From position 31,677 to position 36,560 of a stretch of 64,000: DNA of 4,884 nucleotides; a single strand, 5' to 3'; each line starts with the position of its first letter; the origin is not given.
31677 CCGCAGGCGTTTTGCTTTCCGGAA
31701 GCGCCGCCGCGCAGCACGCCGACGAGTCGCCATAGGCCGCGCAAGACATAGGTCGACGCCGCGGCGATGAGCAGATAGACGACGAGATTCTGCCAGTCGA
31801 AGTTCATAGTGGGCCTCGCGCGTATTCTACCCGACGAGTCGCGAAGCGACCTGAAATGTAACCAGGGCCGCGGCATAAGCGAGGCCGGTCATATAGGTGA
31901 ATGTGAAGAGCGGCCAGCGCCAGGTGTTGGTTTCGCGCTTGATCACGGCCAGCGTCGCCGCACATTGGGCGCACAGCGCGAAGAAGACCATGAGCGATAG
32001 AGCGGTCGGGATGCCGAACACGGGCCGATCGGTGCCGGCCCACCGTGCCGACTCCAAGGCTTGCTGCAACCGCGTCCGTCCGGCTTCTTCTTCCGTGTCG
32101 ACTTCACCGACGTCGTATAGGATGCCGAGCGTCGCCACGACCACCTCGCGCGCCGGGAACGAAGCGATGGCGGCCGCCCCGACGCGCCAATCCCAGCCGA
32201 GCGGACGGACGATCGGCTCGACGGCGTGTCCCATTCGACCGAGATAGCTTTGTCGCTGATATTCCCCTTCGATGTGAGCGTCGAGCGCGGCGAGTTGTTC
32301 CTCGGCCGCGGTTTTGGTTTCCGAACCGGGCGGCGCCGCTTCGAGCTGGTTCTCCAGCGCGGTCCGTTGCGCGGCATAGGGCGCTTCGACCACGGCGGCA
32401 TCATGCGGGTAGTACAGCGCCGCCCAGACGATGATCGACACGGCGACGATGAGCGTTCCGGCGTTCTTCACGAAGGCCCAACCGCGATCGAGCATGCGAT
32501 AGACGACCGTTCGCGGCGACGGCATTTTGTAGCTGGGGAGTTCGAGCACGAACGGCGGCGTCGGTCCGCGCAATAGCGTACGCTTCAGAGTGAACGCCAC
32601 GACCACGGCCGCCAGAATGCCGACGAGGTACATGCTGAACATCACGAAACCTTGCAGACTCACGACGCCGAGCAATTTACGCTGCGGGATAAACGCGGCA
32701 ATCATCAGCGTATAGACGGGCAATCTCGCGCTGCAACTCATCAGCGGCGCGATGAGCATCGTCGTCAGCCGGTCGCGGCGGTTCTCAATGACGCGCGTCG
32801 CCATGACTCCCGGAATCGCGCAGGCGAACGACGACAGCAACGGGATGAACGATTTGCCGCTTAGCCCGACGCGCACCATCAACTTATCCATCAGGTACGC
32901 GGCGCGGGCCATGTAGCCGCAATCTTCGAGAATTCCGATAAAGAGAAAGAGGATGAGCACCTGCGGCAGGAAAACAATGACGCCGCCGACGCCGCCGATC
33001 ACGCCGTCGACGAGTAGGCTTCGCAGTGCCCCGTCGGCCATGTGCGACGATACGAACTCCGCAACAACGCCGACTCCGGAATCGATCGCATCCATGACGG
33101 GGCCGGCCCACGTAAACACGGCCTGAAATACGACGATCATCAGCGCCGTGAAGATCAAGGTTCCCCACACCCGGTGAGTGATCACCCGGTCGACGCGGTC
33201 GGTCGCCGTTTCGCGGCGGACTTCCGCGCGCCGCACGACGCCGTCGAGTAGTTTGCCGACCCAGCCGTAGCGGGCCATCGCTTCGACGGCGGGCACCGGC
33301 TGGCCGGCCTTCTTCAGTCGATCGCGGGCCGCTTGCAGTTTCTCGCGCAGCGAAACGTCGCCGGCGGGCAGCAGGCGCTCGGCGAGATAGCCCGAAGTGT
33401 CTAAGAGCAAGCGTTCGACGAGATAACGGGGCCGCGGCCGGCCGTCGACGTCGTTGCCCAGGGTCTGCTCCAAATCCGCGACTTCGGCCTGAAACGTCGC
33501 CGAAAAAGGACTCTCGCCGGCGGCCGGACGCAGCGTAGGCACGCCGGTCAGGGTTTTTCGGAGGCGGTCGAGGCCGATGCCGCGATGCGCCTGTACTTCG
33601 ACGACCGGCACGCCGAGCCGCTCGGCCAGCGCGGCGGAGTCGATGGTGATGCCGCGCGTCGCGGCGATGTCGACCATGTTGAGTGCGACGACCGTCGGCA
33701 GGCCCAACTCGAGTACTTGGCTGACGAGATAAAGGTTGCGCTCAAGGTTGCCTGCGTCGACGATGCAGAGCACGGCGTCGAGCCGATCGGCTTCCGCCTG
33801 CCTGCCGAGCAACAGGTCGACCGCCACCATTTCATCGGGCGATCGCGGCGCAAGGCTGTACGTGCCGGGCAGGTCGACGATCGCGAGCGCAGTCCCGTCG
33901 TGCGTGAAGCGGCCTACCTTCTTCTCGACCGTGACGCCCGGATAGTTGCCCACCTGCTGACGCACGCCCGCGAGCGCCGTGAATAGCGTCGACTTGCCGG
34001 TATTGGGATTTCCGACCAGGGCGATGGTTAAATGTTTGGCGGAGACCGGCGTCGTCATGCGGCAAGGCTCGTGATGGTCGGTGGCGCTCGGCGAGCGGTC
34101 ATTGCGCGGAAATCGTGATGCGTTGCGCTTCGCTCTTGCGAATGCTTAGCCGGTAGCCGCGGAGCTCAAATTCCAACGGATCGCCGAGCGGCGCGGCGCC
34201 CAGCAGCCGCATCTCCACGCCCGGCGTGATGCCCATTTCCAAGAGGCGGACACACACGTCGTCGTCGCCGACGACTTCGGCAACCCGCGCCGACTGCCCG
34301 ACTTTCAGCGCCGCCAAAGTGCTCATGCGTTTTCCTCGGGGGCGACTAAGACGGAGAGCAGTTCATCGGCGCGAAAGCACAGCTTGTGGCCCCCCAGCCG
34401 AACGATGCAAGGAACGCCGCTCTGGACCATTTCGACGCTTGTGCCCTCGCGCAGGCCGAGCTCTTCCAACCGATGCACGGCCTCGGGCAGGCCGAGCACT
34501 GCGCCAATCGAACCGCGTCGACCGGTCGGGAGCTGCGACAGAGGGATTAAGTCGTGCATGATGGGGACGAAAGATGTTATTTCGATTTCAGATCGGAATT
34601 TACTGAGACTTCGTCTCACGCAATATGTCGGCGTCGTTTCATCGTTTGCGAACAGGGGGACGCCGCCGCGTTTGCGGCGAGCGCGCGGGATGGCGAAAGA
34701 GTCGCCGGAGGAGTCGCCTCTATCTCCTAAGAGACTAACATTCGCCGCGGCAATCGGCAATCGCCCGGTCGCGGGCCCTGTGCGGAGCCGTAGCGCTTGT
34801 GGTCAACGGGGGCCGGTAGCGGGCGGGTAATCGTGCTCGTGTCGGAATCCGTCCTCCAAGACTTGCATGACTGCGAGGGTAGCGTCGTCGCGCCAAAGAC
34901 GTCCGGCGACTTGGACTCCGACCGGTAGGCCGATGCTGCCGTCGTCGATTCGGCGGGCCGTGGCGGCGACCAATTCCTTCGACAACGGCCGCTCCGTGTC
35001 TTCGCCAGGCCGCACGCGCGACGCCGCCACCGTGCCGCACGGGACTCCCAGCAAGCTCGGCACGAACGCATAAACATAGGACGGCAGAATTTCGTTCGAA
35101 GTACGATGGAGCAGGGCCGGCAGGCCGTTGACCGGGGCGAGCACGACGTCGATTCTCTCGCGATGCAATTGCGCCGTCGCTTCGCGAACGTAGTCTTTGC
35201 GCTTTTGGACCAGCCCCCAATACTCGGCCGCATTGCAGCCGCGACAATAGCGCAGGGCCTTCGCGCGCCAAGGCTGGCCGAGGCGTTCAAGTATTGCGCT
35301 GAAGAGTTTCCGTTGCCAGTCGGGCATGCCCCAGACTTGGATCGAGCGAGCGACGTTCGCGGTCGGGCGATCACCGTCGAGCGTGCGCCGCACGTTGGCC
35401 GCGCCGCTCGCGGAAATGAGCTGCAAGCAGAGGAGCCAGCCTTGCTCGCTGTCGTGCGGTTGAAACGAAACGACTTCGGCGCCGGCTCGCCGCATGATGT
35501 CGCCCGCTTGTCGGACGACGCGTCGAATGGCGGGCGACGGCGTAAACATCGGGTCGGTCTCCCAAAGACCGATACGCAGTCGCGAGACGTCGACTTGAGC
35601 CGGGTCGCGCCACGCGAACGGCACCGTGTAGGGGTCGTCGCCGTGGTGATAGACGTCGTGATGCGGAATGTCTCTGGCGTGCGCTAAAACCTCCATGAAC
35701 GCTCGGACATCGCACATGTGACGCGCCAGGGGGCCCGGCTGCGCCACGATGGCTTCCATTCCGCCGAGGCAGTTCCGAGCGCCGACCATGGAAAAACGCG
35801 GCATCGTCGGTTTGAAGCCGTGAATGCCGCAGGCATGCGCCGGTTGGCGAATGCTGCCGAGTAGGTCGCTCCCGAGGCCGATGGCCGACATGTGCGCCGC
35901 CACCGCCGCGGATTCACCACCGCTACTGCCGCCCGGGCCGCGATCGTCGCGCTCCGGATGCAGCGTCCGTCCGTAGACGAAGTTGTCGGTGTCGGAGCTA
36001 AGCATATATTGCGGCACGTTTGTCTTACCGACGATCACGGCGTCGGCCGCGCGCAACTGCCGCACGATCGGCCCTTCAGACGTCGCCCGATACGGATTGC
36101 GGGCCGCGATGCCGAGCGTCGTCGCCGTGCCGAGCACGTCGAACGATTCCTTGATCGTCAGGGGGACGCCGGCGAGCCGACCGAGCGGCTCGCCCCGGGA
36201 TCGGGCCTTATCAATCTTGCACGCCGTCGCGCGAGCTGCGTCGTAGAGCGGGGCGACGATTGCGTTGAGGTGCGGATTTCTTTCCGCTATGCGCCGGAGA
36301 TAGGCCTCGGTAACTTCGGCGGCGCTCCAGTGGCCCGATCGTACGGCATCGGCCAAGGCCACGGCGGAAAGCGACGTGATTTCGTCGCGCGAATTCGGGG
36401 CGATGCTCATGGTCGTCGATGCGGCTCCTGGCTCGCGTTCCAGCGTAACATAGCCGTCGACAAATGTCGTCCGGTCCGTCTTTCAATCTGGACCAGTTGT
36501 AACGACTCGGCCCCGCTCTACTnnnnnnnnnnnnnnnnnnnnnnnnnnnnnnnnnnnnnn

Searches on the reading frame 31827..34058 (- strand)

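Call 47: search_protein_families(library=pfam, proteins=[window:31827-34058:-], max_evalue=0.001)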
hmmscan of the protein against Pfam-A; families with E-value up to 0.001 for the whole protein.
window:31827-34058:- (743 aa): 5 families
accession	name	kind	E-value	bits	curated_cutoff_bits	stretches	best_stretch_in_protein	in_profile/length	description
PF02421.24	FeoB_N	-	1e-58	197.7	27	1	11-169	2-155/156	Ferrous iron transport protein B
PF07670.19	Gate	-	4.8e-35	120.6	29.6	2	360-455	1-103/104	Nucleoside recognition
PF07664.17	FeoB_C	-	4.6e-19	68.3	26.6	1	473-525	1-54/54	Ferrous iron transport protein B C terminus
PF01926.29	MMR_HSR1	-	5.6e-18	65.5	21.9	1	11-127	1-112/113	50S ribosome-binding GTPase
PF03193.22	RsgA_GTPase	-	0.00042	20.6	30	0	105-172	42-106/174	RsgA GTPase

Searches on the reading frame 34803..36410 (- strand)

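Call 47: search_protein_families(library=pfam, proteins=[window:34803-36410:-], max_evalue=0.001)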
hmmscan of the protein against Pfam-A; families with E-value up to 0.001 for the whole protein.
window:34803-36410:- (535 aa): 1 family
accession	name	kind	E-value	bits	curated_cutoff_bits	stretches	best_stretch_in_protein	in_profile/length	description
PF01425.27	Amidase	-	1e-93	315.2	27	1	32-512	1-445/445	Amidase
